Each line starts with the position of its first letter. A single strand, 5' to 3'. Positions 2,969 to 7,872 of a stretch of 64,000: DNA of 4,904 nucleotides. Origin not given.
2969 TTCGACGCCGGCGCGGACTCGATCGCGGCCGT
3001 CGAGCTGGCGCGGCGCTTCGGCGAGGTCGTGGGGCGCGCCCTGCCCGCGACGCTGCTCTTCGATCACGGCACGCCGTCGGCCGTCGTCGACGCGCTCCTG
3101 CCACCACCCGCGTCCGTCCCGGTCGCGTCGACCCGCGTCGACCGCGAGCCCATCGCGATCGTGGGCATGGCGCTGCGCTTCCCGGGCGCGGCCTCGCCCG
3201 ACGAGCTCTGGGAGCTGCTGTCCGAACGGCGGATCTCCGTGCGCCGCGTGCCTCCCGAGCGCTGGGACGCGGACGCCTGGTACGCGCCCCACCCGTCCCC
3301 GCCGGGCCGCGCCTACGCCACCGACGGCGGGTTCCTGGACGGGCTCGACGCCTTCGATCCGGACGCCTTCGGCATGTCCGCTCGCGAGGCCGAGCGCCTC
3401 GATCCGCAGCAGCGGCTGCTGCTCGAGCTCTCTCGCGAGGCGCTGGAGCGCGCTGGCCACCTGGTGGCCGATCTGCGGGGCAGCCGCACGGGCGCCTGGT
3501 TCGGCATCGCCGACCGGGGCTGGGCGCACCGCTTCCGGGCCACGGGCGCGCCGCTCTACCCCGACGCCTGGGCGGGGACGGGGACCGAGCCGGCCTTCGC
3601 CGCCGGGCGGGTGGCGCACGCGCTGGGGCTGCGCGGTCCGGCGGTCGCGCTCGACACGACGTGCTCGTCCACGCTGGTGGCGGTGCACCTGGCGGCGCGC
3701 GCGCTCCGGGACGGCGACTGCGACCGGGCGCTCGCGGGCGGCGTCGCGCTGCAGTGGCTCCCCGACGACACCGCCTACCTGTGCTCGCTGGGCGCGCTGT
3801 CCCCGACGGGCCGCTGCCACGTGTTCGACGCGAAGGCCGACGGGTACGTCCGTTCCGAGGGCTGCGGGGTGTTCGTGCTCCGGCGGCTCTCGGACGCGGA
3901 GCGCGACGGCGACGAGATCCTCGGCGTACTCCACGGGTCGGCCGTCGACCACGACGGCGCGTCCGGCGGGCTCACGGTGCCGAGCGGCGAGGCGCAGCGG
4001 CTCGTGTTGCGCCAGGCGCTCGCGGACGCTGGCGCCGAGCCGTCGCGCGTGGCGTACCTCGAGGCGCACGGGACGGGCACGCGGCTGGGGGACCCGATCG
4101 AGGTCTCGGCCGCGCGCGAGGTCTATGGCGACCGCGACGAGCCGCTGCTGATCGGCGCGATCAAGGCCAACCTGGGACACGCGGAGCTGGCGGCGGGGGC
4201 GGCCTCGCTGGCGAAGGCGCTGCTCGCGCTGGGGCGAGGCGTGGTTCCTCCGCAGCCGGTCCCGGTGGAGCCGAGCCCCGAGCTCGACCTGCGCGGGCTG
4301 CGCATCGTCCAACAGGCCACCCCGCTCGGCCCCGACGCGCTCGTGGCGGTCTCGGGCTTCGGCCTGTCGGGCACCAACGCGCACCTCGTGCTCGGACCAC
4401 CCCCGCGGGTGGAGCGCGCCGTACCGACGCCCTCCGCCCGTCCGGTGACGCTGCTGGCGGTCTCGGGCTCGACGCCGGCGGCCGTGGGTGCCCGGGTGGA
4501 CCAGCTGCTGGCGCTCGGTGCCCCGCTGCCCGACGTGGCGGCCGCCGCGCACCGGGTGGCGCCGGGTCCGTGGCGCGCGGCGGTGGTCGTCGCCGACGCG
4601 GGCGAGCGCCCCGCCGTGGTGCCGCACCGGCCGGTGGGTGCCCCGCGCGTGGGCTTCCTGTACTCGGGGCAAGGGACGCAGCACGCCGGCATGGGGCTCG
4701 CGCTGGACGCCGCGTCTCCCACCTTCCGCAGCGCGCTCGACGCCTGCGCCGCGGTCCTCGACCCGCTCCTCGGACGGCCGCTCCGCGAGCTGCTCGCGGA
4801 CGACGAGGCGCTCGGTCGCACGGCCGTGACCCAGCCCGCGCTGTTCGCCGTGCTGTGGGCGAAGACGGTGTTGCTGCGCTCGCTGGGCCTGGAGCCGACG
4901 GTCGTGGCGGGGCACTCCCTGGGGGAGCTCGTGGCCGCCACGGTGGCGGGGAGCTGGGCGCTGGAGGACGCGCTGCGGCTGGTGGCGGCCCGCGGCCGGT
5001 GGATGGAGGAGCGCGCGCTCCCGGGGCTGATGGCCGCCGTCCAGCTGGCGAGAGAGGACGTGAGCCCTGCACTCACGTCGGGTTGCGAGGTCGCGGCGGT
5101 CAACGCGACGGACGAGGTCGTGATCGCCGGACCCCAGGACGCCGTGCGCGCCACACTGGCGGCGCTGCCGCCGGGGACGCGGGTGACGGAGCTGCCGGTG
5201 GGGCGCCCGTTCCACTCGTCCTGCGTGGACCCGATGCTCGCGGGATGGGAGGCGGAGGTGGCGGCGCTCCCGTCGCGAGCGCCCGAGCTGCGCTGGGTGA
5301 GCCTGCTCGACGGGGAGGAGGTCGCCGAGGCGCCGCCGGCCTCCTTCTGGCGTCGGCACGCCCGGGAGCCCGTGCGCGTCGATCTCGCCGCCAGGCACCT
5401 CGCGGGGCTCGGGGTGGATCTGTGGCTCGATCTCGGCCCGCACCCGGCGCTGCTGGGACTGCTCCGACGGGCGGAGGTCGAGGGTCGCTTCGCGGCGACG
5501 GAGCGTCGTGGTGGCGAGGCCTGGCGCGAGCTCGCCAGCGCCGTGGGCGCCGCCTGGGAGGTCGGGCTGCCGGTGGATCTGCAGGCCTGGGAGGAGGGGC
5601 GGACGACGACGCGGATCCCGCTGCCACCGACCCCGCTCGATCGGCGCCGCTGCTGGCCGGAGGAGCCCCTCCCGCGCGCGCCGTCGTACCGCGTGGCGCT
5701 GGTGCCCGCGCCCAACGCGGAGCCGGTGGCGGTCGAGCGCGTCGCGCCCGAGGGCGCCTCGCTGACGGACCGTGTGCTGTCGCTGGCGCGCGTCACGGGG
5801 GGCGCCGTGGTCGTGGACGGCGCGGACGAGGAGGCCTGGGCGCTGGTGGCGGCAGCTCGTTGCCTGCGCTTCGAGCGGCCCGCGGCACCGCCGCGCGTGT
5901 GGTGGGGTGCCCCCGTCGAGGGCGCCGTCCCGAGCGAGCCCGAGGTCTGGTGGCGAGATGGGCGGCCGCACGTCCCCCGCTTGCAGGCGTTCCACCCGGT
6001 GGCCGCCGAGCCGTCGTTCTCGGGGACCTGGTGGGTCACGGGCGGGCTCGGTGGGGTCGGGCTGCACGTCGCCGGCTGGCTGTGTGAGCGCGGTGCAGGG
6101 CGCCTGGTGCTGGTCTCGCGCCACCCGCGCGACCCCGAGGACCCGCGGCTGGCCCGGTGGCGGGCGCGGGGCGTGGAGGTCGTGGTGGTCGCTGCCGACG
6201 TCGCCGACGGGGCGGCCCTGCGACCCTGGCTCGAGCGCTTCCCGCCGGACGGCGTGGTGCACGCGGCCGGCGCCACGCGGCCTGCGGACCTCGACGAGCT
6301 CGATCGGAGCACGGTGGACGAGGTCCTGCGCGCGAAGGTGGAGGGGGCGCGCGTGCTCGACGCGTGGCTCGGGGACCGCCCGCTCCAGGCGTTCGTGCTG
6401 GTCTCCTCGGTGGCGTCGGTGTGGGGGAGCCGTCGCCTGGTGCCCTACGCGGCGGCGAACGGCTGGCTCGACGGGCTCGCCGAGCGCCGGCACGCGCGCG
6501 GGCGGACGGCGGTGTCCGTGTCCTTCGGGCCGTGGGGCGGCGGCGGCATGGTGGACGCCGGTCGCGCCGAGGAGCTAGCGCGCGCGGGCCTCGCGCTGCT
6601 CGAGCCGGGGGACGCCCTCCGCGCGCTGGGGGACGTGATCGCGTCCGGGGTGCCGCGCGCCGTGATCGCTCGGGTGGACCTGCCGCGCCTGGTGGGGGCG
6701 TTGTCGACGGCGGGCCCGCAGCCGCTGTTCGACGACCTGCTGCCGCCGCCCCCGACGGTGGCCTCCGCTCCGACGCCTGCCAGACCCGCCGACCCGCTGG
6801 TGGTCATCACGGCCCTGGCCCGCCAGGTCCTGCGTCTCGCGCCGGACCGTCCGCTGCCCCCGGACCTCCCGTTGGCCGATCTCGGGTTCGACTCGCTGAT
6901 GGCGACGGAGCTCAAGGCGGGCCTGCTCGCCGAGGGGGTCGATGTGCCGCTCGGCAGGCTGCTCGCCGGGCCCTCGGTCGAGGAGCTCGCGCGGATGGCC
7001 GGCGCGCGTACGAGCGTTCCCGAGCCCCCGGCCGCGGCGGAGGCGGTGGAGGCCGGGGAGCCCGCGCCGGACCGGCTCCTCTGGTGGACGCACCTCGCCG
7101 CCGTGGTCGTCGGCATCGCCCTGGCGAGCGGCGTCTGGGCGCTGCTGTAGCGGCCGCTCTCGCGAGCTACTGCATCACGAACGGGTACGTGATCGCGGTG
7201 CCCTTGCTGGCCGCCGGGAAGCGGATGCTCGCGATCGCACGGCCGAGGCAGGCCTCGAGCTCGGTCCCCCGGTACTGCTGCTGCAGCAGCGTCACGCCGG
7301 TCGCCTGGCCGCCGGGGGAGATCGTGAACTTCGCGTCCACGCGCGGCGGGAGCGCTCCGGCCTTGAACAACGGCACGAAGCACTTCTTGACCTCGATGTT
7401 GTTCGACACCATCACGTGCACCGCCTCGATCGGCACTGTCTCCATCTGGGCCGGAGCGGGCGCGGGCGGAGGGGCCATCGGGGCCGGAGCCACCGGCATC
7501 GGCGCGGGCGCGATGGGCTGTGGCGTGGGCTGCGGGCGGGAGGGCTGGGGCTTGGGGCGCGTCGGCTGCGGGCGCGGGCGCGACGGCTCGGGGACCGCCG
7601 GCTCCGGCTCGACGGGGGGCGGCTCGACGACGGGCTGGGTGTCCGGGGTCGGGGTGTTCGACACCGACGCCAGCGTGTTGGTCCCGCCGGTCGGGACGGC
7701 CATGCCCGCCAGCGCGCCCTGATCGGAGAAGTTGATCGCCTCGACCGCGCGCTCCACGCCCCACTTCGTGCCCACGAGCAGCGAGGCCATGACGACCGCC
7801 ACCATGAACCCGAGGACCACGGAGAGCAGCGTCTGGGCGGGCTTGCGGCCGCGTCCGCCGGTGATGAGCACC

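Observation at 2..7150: PKS terminal gene with reductive loops limited to KR, no thioesterase, an atypical AT2 motif and a C-terminal hydrophobic tail.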

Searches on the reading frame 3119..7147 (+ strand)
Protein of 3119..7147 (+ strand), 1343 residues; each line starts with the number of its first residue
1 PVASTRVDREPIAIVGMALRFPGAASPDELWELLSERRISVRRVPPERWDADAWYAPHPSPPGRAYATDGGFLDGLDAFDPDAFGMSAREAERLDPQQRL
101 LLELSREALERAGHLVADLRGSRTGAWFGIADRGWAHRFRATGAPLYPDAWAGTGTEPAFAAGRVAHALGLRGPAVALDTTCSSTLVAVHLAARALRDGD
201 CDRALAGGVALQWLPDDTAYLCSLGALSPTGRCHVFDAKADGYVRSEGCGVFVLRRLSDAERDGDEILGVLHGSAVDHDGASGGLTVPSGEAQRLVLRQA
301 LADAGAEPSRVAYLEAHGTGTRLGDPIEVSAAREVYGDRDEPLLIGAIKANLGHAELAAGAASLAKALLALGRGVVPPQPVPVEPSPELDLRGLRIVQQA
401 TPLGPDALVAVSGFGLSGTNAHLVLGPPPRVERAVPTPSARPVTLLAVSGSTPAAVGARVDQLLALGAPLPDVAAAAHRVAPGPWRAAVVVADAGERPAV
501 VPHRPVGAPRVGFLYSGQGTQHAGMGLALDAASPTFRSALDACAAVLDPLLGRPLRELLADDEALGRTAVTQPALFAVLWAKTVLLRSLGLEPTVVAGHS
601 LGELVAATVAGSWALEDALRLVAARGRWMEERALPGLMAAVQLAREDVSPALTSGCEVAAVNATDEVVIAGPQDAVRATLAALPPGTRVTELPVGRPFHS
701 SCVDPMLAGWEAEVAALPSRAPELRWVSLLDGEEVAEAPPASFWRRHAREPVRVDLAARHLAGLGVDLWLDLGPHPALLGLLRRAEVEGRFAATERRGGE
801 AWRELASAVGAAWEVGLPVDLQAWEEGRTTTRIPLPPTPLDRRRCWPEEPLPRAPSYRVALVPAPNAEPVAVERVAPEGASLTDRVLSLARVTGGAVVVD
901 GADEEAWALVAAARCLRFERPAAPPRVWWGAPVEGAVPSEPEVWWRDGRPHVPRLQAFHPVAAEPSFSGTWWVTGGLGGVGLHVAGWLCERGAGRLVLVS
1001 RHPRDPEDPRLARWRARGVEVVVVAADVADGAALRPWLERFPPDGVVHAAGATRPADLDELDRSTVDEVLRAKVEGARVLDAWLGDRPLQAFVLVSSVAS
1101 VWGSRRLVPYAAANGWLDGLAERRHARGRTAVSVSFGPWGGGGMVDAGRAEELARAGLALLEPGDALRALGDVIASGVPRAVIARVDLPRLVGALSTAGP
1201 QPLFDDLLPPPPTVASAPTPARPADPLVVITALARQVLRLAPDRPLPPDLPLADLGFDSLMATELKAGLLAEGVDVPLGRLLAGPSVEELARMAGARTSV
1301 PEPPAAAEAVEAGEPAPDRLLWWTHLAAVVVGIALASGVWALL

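Call 44: search_solved_structures(query=window:3119-7147:+, max_evalue=1e-30)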
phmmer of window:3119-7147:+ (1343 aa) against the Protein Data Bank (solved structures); distinct sequences matched with E-value up to 1e-30: 87 (the best 60 are shown).
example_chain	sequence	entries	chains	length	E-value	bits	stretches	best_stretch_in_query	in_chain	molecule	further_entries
4mz0_A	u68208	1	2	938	5.1e-174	584.4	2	8-431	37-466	CurL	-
7m7f_B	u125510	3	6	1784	4.3e-173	581.3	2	7-854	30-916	EryAI,6-deoxyerythronolide-B synthase EryA3, modules 5 and 6 chimera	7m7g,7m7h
7m7j_B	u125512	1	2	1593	1.6e-172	579.4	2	7-854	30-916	EryAI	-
8tjn_B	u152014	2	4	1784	1.7e-172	579.3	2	7-854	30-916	EryAI,6-deoxyerythronolide-B synthase EryA3, modules 5 and 6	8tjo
7m7i_B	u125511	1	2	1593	2.5e-172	578.7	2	7-854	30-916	EryAI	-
9pc6_A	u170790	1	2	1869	6.1e-170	570.9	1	7-853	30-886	6-deoxyerythronolide-B synthase,RifR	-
7m7e_B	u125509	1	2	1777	1.3e-169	569.8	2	7-918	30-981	6-deoxyerythronolide-B synthase EryA2, modules 3 and 4,EryAI,6-deoxyerythronolide-B syntha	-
9pat_A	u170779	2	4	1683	2.5e-169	568.8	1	7-853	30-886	6-deoxyerythronolide-B synthase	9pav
9pat_C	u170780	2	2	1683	5.7e-169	567.6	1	7-853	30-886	6-deoxyerythronolide-B synthase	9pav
8tpw_A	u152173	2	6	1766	4.1e-165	554.9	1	7-863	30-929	EryAII,EryAII,EryAII,EryAII,6-deoxyerythronolide-B synthase EryA3, modules 5 and 6 | EryAII,EryAII,EryAII,6-deoxyerythronolide-B synthase EryA3, modules 5 and 6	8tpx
7s6c_A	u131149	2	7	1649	5.1e-153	514.8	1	7-848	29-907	6-deoxyerythronolide-B synthase EryA2, modules 3 and 4, Lsd14 Polyketide synthase fusion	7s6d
7zma_A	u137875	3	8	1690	2.4e-150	505.9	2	11-464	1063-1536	Putative polyketide synthase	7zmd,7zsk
9d2z_A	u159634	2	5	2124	2.9e-149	502.3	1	10-781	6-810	Mycocerosic acid synthase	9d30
9d2y_A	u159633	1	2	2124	2.9e-149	502.3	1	10-781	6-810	Multifunctional mycocerosic acid synthase membrane-associated MAS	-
11sz_A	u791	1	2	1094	9.8e-141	474.1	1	7-873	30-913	6-deoxyerythronolide-B synthase, Erythronolide synthase EryA2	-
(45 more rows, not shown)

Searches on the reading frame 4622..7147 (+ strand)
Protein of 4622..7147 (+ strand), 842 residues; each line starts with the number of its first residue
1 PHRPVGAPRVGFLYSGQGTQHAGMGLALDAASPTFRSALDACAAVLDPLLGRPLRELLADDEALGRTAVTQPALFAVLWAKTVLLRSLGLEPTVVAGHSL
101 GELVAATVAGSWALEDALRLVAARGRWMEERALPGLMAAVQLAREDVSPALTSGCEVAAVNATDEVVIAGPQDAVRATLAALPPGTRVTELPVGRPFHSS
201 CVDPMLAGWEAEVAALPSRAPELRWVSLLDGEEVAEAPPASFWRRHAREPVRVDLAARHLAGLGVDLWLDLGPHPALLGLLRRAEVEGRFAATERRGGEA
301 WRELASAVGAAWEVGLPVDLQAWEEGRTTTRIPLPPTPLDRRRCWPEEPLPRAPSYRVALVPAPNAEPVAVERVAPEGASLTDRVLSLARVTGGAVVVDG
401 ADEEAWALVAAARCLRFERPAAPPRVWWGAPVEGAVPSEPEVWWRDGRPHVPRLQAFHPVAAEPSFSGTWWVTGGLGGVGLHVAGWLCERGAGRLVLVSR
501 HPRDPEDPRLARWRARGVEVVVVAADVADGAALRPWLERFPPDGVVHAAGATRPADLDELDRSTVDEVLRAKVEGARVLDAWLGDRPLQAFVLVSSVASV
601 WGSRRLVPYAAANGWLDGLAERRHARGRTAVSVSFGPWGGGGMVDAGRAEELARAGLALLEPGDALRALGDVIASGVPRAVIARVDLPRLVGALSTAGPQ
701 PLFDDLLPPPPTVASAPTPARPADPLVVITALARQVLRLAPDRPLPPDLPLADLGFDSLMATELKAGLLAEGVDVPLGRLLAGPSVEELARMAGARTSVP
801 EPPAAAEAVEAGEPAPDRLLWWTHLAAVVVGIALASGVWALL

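Call 7: find_homologous_proteins(query=window:4622-7147:+, max_evalue=1e-20)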
Query window:4622-7147:+ (842 aa): 471 proteins with E <= 1e-20 among 8000 candidates; the best 120 are listed.
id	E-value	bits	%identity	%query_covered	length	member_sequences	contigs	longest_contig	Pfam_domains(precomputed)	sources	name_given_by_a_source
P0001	8.3e-90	320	39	40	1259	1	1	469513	PF08659.17,PF22336.3,PF21394.4,PF22621.3,PF00550.32,PF13561.13,PF00106.32,PF02801.29,PF16197.12,PF22953.4,PF00698.27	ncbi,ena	-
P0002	1.2e-89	320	39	40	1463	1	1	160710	PF08659.17,PF00109.33,PF16363.12,PF22621.3,PF05368.20,PF00108.30,PF16197.12,PF01370.28,PF22953.4,PF00698.27,PF18369.7,PF08990.17,PF00106.32,PF02801.29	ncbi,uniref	ncbi:type I polyketide synthase, partial [Streptomyces sp. NPDC094034]|uniref:type I polyketide synt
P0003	1.6e-89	320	37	42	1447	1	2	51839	PF08659.17,PF22336.3,PF00109.33,PF22621.3,PF00550.32,PF13561.13,PF00106.32,PF02801.29,PF16197.12,PF00698.27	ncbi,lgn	-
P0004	7.3e-88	314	45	32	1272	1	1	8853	PF08659.17,PF09277.18,PF16363.12,PF02719.22,PF00550.32,PF18369.7,PF00106.32,PF16197.12,PF01370.28,PF22953.4,PF00698.27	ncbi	ncbi:6-deoxyerythronolide-B synthase, partial [Actinobacteria bacterium OK074]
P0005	4.5e-87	311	37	40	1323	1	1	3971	PF08659.17,PF22336.3,PF00109.33,PF16363.12,PF22621.3,PF00550.32,PF13561.13,PF16197.12,PF01370.28,PF22953.4,PF00698.27,PF02719.22,PF18369.7,PF00106.32,PF02801.29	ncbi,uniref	ncbi:SDR family NAD(P)-dependent oxidoreductase, partial [Streptomyces axinellae]|uniref:type I poly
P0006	1.2e-86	310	40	42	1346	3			PF08659.17,PF22336.3,PF00109.33,PF16363.12,PF22621.3,PF00550.32,PF05368.20,PF13561.13,PF16197.12,PF01370.28,PF22953.4,PF00698.27,PF04321.24,PF02719.22,PF18369.7,PF00106.32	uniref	uniref:SDR family NAD(P)-dependent oxidoreductase n=1 Tax=Streptomyces sp. PHES57 TaxID=2872626 RepI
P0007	1.3e-84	303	41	41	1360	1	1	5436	PF08659.17,PF22336.3,PF00109.33,PF22621.3,PF00550.32,PF18369.7,PF00106.32,PF02801.29,PF16197.12,PF01370.28,PF00698.27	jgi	jgi:acyl transferase domain-containing protein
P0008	9.9e-84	300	38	38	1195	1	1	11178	PF08659.17,PF16363.12,PF02719.22,PF22621.3,PF00550.32,PF18369.7,PF00106.32,PF16197.12,PF01370.28,PF22953.4,PF00698.27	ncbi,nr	ncbi:SDR family NAD(P)-dependent oxidoreductase [Streptomyces sp. Isolate_219]|nr:SDR family NAD(P)-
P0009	1.1e-83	300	39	40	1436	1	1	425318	PF08659.17,PF00109.33,PF00550.32,PF13561.13,PF00108.30,PF16197.12,PF01370.28,PF00698.27,PF04321.24,PF08990.17,PF00106.32,PF02801.29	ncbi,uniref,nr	ncbi:type I polyketide synthase [Actinokineospora sp. NBRC 105648]|uniref:type I polyketide synthase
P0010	1.2e-83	300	37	43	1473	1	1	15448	PF08659.17,PF22336.3,PF00296.27,PF22621.3,PF00550.32,PF00106.32,PF23297.2,PF22953.4,PF00698.27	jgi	jgi:natural product biosynthesis luciferase-like monooxygenase protein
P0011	1.3e-83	300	37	39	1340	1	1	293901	PF08659.17,PF00550.32,PF13561.13,PF00106.32,PF22953.4,PF00698.27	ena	-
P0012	3.7e-83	298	40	40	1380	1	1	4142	PF08659.17,PF22336.3,PF00109.33,PF22621.3,PF00550.32,PF13561.13,PF00108.30,PF16197.12,PF01370.28,PF22953.4,PF00698.27,PF00106.32,PF02801.29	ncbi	ncbi:type I polyketide synthase, partial [Streptomyces goshikiensis]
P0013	2.3e-82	296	41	41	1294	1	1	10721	PF08659.17,PF22336.3,PF22621.3,PF00550.32,PF13561.13,PF18369.7,PF00106.32,PF16197.12,PF01370.28,PF22953.4,PF00698.27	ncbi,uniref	ncbi:SDR family NAD(P)-dependent oxidoreductase, partial [Streptomyces sp. NPDC059851]|uniref:SDR fa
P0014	4.0e-81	292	40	40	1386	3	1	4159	PF08659.17,PF22336.3,PF00109.33,PF22621.3,PF00550.32,PF00108.30,PF16197.12,PF01370.28,PF22953.4,PF00698.27,PF00106.32,PF02801.29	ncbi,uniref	ncbi:type I polyketide synthase, partial [Streptomyces solisilvae]|uniref:type I polyketide synthase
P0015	5.6e-81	291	55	37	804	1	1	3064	PF00109.33,PF00108.30,PF02801.29,PF16197.12,PF00698.27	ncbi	ncbi:MAG: type I polyketide synthase, partial [Myxococcota bacterium]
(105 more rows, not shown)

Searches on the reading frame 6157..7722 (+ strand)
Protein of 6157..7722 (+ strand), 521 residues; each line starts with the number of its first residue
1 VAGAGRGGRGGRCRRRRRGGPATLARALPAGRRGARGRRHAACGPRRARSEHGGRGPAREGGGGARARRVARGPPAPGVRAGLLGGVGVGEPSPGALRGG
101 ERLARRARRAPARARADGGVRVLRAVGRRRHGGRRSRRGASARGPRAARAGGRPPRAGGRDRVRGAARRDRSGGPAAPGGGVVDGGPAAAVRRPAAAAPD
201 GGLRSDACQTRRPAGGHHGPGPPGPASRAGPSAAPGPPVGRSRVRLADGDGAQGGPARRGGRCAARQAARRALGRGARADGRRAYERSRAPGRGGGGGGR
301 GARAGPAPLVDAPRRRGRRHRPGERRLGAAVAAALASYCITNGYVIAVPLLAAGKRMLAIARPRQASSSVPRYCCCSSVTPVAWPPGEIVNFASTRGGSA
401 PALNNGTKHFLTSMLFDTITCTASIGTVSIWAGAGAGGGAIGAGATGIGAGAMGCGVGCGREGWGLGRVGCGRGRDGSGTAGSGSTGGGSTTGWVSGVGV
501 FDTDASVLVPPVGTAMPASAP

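Call 8: search_protein_families(library=pfam, proteins=[window:6157-7722:+], max_evalue=0.001)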
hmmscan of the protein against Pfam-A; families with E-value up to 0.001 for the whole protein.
window:6157-7722:+ (521 aa): 0 families
